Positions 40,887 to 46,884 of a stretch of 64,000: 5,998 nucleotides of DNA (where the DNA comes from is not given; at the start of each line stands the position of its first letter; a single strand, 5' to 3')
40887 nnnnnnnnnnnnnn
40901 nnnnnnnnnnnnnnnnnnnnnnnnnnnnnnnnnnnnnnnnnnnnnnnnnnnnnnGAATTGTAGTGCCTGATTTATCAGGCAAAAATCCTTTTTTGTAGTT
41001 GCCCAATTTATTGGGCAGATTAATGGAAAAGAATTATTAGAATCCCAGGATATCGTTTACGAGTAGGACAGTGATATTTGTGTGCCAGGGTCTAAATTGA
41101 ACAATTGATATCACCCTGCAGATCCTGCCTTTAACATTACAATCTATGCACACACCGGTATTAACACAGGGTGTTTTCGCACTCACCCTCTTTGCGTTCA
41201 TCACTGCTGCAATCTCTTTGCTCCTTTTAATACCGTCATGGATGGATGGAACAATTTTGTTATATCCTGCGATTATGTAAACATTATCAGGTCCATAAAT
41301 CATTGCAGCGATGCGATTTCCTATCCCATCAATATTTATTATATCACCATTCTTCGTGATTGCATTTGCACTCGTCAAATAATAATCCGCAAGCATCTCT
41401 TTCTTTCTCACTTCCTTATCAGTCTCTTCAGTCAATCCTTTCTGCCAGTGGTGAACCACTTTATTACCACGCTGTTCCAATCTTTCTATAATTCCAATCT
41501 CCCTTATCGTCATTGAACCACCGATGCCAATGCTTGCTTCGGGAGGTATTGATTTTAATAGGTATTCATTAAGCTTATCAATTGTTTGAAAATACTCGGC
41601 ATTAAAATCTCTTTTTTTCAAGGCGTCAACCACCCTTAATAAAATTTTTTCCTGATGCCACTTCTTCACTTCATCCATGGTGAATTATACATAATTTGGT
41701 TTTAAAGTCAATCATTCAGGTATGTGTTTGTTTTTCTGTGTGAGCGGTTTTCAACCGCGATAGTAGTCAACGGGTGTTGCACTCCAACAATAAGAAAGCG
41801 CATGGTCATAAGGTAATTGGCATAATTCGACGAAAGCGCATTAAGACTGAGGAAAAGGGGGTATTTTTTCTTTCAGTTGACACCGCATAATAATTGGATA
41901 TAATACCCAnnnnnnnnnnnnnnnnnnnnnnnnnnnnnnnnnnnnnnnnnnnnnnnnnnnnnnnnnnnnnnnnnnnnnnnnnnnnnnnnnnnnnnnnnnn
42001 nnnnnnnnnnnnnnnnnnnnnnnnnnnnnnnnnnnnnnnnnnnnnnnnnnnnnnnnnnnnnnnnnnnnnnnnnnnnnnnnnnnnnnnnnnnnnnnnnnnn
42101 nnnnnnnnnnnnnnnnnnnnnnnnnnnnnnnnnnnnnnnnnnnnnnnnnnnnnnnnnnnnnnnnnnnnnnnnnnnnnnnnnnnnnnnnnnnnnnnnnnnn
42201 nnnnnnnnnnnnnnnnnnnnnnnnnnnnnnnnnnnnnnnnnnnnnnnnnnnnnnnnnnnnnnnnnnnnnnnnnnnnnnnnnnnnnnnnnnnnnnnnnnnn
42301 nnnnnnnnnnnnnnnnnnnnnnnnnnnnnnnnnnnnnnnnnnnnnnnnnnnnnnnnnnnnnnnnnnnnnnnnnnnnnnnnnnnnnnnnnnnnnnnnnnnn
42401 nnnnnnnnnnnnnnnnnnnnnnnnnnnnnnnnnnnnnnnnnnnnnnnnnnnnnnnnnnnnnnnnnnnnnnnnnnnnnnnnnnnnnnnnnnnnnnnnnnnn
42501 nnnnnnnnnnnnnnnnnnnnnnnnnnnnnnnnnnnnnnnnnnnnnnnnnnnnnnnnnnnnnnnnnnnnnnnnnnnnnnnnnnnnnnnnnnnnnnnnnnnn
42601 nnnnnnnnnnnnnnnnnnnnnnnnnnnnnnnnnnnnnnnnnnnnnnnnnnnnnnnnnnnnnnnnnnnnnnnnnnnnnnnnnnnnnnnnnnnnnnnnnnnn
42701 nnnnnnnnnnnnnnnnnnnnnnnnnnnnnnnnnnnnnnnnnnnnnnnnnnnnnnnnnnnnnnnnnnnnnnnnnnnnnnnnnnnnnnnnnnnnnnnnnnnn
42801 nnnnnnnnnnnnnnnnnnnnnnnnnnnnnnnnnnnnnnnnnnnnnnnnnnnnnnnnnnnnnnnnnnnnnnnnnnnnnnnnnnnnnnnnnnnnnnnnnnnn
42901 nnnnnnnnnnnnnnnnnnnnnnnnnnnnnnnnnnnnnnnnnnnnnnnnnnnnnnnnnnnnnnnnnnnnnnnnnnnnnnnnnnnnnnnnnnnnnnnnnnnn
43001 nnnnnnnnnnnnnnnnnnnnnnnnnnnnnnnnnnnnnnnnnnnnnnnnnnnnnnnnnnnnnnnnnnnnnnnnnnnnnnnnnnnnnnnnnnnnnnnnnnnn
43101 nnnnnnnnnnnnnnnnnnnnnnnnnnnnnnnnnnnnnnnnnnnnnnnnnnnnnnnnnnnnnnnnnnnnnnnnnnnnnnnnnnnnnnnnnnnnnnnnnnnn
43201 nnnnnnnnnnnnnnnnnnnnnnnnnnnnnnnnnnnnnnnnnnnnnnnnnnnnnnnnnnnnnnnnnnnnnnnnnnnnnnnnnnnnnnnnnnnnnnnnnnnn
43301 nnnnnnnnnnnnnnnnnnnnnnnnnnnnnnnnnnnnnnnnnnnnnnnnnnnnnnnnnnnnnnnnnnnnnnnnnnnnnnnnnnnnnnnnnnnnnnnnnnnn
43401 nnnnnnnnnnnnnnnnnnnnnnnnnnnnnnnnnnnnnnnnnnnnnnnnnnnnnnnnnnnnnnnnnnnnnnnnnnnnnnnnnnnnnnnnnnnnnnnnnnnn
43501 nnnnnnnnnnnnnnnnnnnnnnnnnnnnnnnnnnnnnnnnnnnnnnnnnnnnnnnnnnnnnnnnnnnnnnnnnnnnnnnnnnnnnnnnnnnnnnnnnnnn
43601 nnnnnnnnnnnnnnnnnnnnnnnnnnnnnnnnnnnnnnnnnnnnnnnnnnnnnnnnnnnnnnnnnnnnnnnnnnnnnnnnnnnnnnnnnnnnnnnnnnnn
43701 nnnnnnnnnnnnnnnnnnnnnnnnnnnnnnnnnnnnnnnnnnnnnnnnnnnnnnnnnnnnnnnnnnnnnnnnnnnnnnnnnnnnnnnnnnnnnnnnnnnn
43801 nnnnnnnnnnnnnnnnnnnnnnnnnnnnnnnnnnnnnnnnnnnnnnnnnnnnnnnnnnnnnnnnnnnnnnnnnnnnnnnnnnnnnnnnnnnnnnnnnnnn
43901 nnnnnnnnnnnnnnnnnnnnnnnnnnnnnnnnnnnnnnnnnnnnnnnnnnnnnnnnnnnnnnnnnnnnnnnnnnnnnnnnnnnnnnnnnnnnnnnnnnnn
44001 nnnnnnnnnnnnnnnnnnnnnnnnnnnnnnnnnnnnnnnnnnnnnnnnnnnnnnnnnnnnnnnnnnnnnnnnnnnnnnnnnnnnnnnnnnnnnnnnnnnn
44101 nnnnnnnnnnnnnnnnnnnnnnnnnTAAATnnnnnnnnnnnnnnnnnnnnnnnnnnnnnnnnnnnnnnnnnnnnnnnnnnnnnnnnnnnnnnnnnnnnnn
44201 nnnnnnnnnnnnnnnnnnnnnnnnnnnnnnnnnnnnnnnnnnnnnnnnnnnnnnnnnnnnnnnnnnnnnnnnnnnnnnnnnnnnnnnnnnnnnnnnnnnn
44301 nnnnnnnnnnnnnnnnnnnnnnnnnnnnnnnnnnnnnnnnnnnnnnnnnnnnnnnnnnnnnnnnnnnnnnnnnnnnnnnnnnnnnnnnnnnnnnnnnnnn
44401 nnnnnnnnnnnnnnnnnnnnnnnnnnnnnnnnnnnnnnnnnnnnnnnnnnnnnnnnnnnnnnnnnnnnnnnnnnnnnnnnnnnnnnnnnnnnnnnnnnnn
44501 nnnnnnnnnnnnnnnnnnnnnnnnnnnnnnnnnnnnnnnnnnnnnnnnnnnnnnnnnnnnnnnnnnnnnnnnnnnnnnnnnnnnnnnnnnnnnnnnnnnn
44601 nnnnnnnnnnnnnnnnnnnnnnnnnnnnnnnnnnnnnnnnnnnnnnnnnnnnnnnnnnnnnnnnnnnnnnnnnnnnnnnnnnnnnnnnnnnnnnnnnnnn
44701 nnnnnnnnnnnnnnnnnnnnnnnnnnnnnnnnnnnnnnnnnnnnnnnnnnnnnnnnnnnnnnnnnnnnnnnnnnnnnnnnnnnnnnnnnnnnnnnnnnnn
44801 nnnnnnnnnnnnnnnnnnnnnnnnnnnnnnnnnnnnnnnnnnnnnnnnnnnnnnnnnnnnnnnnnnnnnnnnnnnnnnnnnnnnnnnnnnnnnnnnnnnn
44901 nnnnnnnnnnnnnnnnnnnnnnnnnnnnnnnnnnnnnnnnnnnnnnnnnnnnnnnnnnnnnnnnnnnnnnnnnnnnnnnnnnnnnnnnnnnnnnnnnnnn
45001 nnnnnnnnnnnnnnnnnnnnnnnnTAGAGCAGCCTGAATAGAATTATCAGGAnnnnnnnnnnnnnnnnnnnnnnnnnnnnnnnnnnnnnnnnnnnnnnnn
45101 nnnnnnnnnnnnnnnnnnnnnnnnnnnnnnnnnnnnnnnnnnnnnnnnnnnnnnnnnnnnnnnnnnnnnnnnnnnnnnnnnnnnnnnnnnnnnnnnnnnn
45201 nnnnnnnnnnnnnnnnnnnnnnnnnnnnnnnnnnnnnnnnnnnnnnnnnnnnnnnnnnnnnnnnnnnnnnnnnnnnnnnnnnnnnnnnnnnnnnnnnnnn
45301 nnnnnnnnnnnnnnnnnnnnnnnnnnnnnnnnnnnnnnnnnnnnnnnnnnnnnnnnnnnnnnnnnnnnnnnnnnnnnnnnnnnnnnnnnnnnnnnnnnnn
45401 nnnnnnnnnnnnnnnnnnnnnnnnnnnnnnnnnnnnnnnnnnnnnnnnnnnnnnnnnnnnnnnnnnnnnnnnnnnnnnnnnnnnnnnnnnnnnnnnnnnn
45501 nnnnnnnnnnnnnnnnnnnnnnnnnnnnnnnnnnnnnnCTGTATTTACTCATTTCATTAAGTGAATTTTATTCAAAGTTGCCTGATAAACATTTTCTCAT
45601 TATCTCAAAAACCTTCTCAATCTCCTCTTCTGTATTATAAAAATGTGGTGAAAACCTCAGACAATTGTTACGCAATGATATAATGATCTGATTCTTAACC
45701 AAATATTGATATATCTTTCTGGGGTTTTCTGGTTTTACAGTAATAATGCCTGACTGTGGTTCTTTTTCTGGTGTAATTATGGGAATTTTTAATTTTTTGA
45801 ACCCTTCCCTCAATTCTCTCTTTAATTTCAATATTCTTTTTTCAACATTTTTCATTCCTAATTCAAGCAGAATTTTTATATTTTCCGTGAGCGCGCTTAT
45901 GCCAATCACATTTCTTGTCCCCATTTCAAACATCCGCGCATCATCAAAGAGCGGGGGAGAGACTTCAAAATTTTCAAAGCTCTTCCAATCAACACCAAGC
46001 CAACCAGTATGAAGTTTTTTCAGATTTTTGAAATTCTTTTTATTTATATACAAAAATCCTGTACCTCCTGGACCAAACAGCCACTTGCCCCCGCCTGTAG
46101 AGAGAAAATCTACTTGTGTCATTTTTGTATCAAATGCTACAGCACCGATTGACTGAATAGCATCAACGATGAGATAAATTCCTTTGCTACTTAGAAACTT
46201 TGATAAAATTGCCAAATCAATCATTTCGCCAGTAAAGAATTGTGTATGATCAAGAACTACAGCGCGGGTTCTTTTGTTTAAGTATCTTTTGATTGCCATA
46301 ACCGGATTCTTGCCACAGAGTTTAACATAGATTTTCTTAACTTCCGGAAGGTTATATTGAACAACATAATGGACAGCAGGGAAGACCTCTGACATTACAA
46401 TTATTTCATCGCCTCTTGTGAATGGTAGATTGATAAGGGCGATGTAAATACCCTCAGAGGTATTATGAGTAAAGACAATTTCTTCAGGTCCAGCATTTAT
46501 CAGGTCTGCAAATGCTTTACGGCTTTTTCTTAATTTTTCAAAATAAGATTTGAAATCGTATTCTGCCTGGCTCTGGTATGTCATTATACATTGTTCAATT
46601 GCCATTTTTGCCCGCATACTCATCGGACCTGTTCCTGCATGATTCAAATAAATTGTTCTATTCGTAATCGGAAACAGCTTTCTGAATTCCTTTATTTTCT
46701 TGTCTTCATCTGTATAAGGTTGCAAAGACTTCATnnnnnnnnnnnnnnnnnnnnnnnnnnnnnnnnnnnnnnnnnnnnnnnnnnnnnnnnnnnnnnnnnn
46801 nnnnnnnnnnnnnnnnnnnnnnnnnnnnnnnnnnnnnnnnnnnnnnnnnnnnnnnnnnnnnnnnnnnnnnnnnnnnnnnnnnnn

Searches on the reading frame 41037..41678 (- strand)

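Call 50: search_protein_families(library=pfam, proteins=[window:41037-41678:-], max_evalue=0.00001)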
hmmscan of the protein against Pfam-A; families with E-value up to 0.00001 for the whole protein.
window:41037-41678:- (213 aa): 1 family
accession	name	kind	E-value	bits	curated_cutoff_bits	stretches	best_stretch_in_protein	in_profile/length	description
PF02589.21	LUD_dom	-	5.4e-43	147.4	22.6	1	15-207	3-189/189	LUD domain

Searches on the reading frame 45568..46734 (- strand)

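Call 50: search_protein_families(library=pfam, proteins=[window:45568-46734:-], max_evalue=0.00001)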
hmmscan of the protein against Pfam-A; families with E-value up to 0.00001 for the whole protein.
window:45568-46734:- (388 aa): 3 families
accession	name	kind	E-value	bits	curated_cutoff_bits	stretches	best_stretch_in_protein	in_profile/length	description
PF00266.25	Aminotran_5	-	3e-44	152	21.5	1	28-375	1-371/371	Aminotransferase class-V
PF01041.23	DegT_DnrJ_EryC1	-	1.9e-09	37.6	19.8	1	73-205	31-159/360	DegT/DnrJ/EryC1/StrS aminotransferase family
PF00155.27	Aminotran_1_2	-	4.1e-07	30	19.7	0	68-245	44-248/361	Aminotransferase class I and II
